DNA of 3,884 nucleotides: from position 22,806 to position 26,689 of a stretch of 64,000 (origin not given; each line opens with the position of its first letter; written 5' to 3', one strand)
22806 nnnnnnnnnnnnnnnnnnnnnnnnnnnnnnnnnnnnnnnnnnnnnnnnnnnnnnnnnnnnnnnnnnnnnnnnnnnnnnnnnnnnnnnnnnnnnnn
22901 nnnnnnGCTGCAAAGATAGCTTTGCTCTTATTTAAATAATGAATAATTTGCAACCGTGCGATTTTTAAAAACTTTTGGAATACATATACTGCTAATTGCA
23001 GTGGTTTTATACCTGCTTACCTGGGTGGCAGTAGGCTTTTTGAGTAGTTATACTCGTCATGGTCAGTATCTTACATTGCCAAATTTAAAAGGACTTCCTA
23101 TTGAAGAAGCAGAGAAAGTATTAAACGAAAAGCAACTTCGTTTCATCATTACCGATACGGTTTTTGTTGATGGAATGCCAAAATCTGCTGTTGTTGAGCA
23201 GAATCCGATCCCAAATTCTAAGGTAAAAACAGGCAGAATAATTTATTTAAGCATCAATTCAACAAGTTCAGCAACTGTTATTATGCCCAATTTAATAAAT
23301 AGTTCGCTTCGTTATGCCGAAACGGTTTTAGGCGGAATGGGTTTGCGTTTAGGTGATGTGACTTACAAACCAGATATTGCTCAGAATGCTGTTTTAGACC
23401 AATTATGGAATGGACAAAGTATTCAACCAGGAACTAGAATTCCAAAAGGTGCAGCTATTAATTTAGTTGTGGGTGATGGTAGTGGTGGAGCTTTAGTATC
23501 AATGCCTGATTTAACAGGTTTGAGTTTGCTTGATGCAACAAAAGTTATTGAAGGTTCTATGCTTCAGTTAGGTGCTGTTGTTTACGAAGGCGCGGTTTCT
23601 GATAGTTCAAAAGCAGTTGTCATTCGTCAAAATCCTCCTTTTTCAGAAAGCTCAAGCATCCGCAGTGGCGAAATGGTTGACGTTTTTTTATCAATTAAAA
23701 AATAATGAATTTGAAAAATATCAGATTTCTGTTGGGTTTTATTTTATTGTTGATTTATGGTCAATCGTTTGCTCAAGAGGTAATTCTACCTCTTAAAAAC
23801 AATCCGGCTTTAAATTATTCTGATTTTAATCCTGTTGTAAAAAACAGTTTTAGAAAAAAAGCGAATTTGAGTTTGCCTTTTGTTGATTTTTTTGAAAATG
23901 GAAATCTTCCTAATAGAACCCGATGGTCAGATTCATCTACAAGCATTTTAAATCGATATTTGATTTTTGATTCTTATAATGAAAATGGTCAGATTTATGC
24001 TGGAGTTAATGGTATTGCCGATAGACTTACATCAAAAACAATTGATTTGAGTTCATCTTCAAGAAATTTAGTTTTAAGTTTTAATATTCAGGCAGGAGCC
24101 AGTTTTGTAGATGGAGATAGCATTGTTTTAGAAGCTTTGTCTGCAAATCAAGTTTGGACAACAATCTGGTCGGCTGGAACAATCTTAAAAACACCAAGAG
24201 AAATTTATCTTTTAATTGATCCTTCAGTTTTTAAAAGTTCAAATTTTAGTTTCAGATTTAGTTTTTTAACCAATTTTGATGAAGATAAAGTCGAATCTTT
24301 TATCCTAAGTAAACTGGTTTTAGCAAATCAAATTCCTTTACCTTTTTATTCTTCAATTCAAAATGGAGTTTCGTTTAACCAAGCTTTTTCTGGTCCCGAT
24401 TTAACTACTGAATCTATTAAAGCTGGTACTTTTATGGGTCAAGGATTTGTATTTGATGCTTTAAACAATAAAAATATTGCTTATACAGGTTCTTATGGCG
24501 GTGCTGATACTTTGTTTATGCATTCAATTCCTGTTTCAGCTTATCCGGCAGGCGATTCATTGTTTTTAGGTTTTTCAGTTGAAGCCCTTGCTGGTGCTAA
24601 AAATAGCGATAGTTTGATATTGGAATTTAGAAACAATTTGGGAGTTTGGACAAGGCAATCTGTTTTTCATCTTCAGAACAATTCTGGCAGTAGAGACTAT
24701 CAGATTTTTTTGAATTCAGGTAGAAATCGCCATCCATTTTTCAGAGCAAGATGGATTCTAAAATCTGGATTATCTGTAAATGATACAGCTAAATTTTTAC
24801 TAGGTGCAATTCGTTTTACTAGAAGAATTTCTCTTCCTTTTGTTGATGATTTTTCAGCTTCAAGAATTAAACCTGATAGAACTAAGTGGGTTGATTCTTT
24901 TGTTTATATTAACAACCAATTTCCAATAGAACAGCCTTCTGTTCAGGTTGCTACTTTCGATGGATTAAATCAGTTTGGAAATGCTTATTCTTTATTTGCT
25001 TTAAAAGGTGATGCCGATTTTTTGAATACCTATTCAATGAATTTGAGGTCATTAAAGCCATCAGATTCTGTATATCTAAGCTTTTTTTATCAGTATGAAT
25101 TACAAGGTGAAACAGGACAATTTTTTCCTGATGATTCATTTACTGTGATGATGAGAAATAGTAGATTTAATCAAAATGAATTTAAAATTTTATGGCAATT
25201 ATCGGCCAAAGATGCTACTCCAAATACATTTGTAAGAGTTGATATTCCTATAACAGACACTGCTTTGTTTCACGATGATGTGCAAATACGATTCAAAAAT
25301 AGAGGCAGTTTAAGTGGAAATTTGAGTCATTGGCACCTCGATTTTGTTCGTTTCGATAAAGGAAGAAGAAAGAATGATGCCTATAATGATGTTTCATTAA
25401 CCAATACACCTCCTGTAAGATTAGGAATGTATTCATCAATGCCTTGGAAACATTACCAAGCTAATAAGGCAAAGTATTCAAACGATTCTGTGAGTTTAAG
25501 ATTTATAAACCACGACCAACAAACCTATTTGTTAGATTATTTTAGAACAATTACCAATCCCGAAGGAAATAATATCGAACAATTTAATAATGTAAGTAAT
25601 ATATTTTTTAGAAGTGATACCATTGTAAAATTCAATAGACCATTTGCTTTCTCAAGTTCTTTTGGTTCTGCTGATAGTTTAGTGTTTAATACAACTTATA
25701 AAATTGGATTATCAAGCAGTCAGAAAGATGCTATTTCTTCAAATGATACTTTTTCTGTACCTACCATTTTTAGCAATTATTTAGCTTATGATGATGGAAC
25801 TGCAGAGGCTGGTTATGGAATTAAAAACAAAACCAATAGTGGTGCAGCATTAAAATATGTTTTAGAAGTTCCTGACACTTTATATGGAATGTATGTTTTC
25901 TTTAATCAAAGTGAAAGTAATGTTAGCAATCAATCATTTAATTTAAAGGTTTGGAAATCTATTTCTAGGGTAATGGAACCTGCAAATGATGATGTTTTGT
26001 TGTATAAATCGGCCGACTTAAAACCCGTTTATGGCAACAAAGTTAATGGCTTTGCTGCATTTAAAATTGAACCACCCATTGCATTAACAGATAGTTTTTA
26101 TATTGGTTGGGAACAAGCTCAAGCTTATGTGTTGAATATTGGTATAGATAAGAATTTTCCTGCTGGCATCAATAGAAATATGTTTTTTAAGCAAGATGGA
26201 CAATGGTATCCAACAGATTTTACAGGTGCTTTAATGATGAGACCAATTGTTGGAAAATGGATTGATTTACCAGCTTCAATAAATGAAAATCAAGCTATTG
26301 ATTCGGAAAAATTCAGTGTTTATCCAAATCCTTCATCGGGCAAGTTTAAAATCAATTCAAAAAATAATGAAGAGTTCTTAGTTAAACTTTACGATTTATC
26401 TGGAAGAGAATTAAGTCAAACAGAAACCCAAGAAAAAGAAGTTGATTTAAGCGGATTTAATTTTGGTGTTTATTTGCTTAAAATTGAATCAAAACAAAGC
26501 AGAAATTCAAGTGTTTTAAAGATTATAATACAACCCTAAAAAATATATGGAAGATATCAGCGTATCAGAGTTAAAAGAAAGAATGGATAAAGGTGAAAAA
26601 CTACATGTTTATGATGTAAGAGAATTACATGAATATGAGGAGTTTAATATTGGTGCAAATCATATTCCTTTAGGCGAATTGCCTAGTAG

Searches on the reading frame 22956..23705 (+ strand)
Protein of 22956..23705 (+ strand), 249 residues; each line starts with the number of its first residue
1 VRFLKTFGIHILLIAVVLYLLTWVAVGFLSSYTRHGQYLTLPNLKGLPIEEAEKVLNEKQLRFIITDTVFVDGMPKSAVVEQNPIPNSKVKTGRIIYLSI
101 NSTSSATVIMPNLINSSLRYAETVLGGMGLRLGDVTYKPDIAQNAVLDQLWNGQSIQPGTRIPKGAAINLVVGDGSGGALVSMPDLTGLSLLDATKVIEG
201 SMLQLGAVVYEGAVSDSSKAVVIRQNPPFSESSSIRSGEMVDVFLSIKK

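Call 106: search_protein_families(library=pfam, proteins=[window:22956-23705:+], max_evalue=0.0001)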
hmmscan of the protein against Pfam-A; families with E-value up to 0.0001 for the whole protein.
window:22956-23705:+ (249 aa): 1 family
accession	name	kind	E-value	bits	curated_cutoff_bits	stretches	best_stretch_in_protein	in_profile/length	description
PF03793.24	PASTA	-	1e-24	86.7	23.2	1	40-101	2-63/64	PASTA domain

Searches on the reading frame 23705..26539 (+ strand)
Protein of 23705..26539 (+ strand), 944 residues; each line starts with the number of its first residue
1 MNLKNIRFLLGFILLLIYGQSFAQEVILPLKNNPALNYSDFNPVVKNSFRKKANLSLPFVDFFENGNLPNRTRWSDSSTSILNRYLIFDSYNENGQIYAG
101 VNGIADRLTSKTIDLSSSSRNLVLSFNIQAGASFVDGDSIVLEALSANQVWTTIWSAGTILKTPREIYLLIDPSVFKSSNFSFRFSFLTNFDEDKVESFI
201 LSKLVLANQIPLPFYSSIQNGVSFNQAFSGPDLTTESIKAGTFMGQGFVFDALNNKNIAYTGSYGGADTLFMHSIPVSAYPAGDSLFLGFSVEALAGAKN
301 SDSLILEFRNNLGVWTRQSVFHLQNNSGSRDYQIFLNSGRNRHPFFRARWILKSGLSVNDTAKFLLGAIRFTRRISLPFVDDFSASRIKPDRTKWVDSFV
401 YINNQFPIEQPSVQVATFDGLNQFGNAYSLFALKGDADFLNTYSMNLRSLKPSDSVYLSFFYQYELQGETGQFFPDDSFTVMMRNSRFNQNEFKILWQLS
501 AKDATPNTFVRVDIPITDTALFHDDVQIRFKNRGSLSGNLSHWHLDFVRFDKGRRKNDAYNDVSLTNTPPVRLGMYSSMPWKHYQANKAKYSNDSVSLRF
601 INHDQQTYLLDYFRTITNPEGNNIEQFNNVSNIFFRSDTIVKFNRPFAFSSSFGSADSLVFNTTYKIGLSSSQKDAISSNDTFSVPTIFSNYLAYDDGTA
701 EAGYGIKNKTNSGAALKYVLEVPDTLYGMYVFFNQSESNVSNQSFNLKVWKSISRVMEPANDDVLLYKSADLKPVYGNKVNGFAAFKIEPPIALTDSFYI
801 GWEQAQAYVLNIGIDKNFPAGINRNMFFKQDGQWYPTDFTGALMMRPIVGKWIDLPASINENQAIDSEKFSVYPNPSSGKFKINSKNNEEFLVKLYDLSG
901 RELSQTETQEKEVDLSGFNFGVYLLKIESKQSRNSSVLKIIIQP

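Call 62: search_protein_families(library=pfam, proteins=[window:23705-26539:+], max_evalue=0.0001)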
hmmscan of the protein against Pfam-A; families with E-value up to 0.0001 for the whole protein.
window:23705-26539:+ (944 aa): 1 family
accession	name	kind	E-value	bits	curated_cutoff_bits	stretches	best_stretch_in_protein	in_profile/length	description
PF18962.6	Por_Secre_tail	-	7.3e-14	52.3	27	1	872-942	1-75/75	Secretion system C-terminal sorting domain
